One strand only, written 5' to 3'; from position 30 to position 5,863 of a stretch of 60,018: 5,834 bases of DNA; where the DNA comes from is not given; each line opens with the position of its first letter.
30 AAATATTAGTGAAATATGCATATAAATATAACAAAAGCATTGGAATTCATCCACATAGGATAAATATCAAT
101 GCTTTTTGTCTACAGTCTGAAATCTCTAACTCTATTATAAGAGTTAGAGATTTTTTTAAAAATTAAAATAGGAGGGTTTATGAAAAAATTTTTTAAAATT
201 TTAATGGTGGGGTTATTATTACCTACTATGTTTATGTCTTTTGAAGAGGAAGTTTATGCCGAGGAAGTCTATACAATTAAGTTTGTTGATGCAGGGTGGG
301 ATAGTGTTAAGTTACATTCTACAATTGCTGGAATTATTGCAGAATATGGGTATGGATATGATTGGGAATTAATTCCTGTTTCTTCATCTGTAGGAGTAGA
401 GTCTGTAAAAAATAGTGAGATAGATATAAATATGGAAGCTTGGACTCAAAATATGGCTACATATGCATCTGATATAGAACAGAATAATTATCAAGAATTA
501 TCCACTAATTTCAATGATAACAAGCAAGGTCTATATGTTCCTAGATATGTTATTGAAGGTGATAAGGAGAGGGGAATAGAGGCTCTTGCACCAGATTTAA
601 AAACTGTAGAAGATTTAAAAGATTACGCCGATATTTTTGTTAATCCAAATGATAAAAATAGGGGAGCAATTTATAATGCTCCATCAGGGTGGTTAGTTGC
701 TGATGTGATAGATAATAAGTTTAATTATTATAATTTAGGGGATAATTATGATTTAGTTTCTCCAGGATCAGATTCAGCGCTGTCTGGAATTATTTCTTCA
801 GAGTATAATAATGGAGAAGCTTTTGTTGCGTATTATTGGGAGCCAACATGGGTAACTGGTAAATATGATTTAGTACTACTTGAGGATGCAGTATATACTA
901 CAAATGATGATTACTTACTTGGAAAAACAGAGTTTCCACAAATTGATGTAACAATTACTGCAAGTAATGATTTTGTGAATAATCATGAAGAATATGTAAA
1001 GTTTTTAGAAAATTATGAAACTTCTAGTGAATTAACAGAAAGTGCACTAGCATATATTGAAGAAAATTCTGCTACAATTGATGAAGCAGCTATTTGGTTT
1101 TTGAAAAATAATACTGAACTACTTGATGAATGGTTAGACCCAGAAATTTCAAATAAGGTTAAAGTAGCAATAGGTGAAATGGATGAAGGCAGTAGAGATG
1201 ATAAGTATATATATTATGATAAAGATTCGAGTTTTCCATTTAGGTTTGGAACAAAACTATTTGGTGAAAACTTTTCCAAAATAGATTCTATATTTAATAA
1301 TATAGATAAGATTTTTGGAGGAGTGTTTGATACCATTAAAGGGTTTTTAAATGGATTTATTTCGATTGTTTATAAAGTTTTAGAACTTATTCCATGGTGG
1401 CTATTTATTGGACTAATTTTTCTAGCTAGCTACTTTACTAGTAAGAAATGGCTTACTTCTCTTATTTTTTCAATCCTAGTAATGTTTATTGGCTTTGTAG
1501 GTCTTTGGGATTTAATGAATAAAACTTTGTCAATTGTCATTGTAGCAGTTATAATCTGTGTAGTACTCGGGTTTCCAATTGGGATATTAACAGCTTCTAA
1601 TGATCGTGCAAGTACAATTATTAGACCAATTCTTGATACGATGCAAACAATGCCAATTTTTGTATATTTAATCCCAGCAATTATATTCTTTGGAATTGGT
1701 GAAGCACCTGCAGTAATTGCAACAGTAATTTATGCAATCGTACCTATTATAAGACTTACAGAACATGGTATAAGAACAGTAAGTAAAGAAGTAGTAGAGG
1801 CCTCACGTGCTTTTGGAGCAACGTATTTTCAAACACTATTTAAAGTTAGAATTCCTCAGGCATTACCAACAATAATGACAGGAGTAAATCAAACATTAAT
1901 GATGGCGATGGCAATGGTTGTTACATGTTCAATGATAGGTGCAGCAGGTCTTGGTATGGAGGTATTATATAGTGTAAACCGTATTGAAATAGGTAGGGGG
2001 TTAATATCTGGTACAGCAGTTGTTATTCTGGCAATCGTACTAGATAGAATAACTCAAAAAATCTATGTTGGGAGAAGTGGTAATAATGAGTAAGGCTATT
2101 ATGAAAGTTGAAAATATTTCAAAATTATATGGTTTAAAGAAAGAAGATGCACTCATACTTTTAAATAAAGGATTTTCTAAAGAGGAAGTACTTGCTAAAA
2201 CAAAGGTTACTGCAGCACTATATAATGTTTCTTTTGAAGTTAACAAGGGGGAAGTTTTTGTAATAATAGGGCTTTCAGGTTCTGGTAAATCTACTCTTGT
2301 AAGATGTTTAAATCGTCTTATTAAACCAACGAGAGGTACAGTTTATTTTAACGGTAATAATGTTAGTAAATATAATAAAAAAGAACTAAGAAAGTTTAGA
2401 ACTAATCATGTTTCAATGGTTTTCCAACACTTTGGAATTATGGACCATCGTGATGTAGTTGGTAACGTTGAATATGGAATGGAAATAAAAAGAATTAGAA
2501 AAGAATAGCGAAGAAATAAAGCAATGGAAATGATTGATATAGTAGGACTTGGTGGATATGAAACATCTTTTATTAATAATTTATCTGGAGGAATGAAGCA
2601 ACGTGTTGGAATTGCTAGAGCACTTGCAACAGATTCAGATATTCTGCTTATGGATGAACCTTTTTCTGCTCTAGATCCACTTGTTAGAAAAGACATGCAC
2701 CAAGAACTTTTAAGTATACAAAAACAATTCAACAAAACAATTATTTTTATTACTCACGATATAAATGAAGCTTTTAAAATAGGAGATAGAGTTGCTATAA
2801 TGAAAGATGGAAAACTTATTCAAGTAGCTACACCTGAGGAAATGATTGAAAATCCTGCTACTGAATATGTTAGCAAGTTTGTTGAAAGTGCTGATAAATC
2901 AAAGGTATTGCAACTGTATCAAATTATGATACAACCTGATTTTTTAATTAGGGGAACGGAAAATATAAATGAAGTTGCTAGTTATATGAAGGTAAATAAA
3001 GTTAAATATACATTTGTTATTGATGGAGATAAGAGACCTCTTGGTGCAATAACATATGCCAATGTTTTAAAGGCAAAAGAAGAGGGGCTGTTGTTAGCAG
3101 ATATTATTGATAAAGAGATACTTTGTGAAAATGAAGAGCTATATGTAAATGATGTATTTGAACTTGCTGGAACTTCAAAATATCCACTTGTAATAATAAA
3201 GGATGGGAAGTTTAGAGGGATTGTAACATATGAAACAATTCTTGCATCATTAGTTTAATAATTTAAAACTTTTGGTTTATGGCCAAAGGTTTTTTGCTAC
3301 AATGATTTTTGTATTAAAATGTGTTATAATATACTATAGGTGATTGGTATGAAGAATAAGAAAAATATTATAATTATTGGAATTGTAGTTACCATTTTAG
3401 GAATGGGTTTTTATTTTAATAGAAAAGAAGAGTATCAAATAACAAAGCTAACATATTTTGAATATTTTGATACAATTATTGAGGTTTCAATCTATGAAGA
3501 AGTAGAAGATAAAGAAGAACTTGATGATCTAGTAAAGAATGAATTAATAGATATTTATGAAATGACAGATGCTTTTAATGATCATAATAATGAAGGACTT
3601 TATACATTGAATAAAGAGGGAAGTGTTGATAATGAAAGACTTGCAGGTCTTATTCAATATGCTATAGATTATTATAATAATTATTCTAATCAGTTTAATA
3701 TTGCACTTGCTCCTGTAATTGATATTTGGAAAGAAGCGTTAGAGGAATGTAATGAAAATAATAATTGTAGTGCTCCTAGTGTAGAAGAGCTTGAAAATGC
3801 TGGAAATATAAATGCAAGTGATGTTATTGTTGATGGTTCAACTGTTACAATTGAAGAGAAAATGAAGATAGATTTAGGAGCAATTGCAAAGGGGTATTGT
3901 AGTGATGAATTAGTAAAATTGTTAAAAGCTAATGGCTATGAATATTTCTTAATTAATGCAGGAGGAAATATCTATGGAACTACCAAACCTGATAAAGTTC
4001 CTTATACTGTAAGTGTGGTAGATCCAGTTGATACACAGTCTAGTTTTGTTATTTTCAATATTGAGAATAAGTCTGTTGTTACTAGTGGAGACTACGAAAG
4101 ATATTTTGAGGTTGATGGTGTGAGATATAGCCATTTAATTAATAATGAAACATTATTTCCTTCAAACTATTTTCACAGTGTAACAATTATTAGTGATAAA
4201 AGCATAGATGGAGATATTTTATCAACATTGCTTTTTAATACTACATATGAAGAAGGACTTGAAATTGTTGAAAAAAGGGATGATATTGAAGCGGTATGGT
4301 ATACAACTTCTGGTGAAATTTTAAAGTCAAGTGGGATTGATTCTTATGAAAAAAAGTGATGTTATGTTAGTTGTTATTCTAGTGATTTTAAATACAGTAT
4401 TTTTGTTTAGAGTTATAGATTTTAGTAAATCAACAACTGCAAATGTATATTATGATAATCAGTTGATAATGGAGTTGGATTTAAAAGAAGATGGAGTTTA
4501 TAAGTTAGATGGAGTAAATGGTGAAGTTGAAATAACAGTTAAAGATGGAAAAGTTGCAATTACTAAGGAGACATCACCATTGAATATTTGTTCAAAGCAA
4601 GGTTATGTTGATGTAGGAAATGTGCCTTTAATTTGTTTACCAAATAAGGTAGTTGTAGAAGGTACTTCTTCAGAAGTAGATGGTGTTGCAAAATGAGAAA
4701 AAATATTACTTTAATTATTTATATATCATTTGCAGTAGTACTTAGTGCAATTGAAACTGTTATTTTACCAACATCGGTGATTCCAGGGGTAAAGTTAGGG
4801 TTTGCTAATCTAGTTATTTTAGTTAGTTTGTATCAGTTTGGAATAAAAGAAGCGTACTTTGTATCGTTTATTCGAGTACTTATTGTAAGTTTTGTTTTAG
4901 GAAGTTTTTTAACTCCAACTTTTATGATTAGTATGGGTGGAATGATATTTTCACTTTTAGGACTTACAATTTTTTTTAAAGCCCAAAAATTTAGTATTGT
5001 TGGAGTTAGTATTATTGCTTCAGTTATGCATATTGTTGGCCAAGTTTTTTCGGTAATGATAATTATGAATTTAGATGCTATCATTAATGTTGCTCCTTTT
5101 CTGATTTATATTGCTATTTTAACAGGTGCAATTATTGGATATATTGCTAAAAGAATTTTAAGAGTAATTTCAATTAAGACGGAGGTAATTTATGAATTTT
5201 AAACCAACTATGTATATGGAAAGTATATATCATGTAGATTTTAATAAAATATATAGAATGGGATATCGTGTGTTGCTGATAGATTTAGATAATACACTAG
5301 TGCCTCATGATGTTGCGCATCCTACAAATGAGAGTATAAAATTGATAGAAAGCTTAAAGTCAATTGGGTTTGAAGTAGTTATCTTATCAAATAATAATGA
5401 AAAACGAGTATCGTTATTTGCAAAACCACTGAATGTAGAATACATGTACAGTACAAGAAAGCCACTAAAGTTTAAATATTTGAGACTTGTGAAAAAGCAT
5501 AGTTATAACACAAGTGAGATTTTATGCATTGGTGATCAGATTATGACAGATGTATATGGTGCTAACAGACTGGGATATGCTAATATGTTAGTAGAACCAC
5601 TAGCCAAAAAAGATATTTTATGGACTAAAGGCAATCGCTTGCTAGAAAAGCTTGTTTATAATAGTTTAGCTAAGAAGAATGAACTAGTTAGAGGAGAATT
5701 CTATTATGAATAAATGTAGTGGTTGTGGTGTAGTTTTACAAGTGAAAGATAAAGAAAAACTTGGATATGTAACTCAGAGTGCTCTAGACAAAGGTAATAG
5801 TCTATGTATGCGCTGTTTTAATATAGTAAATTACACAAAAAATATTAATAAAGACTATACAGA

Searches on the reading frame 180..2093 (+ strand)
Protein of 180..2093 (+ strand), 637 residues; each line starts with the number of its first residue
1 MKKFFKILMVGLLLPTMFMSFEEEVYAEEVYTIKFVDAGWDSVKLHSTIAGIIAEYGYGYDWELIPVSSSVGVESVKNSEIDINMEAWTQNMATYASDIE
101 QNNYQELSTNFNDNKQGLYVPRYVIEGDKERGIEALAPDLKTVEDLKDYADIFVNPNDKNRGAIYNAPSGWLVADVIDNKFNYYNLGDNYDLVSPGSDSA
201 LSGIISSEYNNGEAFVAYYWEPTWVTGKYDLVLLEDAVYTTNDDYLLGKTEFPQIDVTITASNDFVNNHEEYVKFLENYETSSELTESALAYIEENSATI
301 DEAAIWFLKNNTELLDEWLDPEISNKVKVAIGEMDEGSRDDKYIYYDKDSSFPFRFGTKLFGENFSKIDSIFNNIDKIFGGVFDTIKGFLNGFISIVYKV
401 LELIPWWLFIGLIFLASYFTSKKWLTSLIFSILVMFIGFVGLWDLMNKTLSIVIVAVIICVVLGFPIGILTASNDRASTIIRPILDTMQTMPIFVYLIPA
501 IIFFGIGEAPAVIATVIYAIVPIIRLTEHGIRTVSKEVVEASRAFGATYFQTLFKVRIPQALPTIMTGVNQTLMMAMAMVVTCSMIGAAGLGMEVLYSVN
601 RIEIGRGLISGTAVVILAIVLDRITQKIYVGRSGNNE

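Call 35: search_protein_families(library=pfam, proteins=[window:180-2093:+], max_evalue=0.000001)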
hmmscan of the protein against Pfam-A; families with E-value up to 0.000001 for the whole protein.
window:180-2093:+ (637 aa): 2 families
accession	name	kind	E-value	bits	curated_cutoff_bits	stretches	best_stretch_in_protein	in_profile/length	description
PF04069.17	OpuAC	-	2.4e-43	149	21.2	1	32-310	2-257/257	Substrate binding domain of ABC-type glycine betaine transport system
PF00528.27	BPD_transp_1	-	8.8e-26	91.2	26.4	1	464-622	1-172/184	Binding-protein-dependent transport system inner membrane component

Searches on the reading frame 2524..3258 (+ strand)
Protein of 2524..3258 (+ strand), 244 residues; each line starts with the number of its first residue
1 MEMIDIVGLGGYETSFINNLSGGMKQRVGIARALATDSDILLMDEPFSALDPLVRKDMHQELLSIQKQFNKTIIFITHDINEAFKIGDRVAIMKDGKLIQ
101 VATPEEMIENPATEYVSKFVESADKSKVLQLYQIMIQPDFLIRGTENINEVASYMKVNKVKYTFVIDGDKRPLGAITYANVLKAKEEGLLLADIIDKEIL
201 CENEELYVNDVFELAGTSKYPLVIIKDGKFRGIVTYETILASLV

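Call 35: search_protein_families(library=pfam, proteins=[window:2524-3258:+], max_evalue=0.000001)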
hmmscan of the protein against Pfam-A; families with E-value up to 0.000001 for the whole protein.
window:2524-3258:+ (244 aa): 2 families
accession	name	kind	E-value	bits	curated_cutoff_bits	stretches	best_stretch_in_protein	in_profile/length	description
PF00571.33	CBS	-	2.8e-10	40.8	24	0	133-185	3-55/57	CBS domain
PF00005.33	ABC_tran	-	9.8e-10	39.6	25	1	7-47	92-136/137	ABC transporter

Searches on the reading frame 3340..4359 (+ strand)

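Call 35: search_protein_families(library=pfam, proteins=[window:3340-4359:+], max_evalue=0.000001)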
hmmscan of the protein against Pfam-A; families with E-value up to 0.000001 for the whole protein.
window:3340-4359:+ (339 aa): 1 family
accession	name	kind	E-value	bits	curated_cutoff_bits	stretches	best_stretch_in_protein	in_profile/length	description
PF02424.20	ApbE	-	2.9e-58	197.9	25.6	1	43-320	1-266/266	ApbE family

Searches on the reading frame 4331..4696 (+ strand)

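Call 35: search_protein_families(library=pfam, proteins=[window:4331-4696:+], max_evalue=0.000001)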
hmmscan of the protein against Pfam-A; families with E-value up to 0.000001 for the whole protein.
window:4331-4696:+ (121 aa): 1 family
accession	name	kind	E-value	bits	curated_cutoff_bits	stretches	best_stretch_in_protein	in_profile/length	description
PF07009.16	NusG_II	-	4.4e-20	72.3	29.6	1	14-113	3-105/107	NusG domain II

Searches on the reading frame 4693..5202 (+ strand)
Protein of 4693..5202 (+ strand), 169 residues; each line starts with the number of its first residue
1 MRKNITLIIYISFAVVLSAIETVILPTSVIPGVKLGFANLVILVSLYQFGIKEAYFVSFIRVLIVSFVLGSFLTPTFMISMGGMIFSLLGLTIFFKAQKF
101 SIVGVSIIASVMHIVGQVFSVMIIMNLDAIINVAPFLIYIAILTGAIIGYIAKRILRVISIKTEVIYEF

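Call 35: search_protein_families(library=pfam, proteins=[window:4693-5202:+], max_evalue=0.000001)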
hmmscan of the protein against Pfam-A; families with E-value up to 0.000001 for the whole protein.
window:4693-5202:+ (169 aa): 1 family
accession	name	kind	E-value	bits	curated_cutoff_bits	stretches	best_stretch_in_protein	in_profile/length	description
PF07456.16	Hpre_diP_synt_I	-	1.2e-32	113.4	30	1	11-154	2-146/147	Heptaprenyl diphosphate synthase component I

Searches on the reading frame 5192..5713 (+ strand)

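Call 35: search_protein_families(library=pfam, proteins=[window:5192-5713:+], max_evalue=0.000001)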
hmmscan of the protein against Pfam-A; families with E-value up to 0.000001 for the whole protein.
window:5192-5713:+ (173 aa): 3 families
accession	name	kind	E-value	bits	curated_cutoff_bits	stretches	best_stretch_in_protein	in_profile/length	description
PF09419.16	PGP_phosphatase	-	3.3e-08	33.7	20.4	1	3-133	17-163/168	Mitochondrial PGP phosphatase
PF00702.32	Hydrolase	-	4.9e-08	34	26.4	0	44-128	99-191/191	haloacid dehalogenase-like hydrolase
PF13242.12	Hydrolase_like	-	6.8e-07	29.5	22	0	89-134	3-48/75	HAD-hyrolase-like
